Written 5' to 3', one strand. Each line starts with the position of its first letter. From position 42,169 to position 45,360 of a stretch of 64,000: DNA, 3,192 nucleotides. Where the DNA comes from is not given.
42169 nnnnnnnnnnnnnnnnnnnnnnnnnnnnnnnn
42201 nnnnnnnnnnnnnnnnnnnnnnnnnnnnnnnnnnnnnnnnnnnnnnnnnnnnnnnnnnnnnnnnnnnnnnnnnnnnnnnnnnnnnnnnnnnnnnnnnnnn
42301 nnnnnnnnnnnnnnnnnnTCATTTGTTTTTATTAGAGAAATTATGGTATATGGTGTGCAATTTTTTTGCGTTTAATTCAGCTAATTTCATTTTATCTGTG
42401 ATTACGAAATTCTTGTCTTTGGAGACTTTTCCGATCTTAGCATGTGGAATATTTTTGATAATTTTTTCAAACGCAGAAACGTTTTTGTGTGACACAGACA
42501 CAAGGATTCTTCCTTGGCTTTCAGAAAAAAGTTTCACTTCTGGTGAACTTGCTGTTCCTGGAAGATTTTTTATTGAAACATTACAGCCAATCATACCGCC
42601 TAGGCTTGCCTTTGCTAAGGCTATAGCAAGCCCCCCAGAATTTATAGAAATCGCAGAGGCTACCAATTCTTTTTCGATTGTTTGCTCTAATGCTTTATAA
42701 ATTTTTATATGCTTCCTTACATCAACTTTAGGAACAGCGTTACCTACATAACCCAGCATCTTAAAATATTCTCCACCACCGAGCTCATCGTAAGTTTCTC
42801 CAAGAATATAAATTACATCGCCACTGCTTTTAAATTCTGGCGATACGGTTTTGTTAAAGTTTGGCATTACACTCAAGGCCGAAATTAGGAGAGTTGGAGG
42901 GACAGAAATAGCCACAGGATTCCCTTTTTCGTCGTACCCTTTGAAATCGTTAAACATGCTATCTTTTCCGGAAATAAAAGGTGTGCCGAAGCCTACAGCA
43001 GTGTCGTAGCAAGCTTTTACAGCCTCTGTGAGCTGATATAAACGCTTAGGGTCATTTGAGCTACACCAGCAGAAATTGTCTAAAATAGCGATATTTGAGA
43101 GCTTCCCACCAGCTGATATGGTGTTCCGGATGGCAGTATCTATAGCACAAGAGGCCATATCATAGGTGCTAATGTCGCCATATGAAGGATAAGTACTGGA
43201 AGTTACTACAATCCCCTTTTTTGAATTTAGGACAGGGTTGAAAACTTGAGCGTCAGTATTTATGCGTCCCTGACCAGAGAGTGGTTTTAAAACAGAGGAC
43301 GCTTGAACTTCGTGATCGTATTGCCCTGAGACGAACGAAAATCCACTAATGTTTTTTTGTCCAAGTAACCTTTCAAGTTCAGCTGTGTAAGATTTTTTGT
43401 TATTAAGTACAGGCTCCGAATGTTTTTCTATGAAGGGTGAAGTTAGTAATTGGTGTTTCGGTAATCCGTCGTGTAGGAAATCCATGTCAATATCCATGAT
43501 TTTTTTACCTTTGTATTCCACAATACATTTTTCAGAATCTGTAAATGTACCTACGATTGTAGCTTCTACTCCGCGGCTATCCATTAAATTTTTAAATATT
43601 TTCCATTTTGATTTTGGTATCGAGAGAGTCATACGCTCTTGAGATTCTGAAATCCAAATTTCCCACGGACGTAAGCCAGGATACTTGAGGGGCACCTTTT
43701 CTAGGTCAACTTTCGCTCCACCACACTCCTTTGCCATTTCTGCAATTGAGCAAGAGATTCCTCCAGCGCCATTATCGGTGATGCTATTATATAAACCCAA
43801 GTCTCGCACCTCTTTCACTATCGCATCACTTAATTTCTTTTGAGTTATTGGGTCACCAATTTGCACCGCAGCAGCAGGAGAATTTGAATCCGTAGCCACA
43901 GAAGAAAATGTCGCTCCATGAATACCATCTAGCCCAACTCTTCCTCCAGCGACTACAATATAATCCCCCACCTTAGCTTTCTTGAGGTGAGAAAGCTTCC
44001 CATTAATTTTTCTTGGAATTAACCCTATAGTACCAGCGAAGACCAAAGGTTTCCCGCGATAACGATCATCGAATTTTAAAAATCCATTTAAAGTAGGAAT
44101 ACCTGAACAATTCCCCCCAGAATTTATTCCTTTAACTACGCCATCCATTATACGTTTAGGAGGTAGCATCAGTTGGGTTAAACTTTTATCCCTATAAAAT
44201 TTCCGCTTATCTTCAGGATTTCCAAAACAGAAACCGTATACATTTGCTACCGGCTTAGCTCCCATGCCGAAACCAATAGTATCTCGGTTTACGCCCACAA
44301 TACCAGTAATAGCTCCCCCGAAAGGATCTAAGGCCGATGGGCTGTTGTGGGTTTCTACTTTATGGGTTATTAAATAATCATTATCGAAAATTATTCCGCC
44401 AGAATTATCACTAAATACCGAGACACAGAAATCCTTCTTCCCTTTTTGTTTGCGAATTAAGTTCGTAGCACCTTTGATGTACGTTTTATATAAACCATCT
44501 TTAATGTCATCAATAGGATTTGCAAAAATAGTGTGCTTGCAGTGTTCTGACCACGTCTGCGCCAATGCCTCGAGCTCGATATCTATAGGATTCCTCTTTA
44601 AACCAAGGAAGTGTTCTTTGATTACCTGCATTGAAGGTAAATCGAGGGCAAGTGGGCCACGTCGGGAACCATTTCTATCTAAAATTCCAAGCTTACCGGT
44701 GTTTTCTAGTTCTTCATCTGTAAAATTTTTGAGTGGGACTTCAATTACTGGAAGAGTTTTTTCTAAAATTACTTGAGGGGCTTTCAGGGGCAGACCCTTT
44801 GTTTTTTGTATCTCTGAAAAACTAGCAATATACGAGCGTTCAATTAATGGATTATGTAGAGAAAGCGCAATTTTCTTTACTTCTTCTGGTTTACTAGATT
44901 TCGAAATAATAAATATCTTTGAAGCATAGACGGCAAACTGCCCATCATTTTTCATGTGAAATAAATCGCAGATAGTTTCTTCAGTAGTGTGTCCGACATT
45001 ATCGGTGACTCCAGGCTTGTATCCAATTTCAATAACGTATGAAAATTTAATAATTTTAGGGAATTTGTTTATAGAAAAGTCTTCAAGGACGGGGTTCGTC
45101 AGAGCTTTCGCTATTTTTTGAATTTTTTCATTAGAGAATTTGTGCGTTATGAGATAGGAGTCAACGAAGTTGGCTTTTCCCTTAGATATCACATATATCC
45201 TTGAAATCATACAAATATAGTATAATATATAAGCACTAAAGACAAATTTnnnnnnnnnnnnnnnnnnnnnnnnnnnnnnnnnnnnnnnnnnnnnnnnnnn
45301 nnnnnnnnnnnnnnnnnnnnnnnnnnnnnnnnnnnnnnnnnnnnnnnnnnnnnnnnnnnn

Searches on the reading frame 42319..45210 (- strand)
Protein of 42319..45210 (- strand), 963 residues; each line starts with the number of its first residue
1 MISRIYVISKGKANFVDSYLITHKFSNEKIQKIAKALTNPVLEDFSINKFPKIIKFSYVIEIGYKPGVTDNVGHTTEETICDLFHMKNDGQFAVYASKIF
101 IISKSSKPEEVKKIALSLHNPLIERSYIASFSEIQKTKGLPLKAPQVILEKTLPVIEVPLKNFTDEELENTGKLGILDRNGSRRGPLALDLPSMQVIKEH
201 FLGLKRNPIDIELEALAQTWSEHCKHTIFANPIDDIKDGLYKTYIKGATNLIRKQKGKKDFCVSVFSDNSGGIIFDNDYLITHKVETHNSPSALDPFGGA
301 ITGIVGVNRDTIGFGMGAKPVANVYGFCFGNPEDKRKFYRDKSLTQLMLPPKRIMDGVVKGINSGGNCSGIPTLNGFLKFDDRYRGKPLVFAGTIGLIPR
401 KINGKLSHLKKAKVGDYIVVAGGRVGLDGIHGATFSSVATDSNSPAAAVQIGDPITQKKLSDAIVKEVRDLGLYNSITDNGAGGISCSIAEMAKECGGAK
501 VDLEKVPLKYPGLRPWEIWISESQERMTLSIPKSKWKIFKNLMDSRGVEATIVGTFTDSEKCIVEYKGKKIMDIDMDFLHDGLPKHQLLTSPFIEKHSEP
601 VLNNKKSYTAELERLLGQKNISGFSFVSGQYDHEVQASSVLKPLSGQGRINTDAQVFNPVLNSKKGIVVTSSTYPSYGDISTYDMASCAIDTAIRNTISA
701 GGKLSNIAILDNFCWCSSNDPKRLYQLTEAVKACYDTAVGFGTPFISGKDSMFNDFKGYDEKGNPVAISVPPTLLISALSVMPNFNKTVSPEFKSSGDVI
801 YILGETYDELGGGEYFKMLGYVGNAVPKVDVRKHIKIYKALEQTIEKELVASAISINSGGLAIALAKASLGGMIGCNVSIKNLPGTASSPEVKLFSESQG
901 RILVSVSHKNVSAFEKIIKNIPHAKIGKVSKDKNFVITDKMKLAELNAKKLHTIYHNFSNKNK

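Call 6: search_protein_families(library=pfam, proteins=[window:42319-45210:-], max_evalue=0.01)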
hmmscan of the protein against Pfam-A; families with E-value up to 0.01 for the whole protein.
window:42319-45210:- (963 aa): 3 families
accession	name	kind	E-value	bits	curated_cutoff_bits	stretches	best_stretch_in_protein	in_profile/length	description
PF02769.27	AIRS_C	-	2.3e-40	138.7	23.1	2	413-566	1-155/156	AIR synthase related protein, C-terminal domain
PF00586.29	AIRS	-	5e-20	72.4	24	2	273-398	7-112/112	AIR synthase related protein, N-terminal domain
PF18072.6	FGAR-AT_linker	-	4.2e-14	53.2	26.6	1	183-226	6-49/50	Formylglycinamide ribonucleotide amidotransferase linker domain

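Call 7: search_protein_families(library=ncbifam, proteins=[window:42319-45210:-], max_evalue=0.01)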
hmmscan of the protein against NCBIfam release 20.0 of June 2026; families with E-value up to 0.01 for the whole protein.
window:42319-45210:- (963 aa): 8 families
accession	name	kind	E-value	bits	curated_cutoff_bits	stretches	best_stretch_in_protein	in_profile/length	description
TIGR01736.1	FGAM_synth_II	equivalog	5.4e-153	510.9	525.75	1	204-958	13-713/718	phosphoribosylformylglycinamidine synthase subunit PurL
NF002290.1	PRK01213.1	equivalog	2.4e-148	495.4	648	1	204-959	13-719/723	phosphoribosylformylglycinamidine synthase subunit PurL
NF003672.0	PRK05297.1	equivalog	4.1e-87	292.9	783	1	185-959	176-986/1290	phosphoribosylformylglycinamidine synthase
TIGR01857.1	FGAM-synthase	equivalog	4.9e-82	276.1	1057.05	2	275-955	308-938/1239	phosphoribosylformylglycinamidine synthase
TIGR01735.1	FGAM_synt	equivalog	2.5e-73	247.2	1123.05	1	185-959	177-1002/1307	phosphoribosylformylglycinamidine synthase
NF010690.0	PRK14090.1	equivalog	4.3e-63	213.6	1047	2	352-791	110-508/601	phosphoribosylformylglycinamidine synthase subunit PurL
TIGR01739.1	tegu_FGAM_synt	hypoth_equivalog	4.4e-08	31.5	716.1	1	699-939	630-862/1206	herpesvirus tegument protein/v-FGAM-synthase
TIGR04049.1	AIR_rel_sll0787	hypoth_equivalog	0.0019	17.3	321.3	0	463-571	197-305/318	sll0787 family AIR synthase-like protein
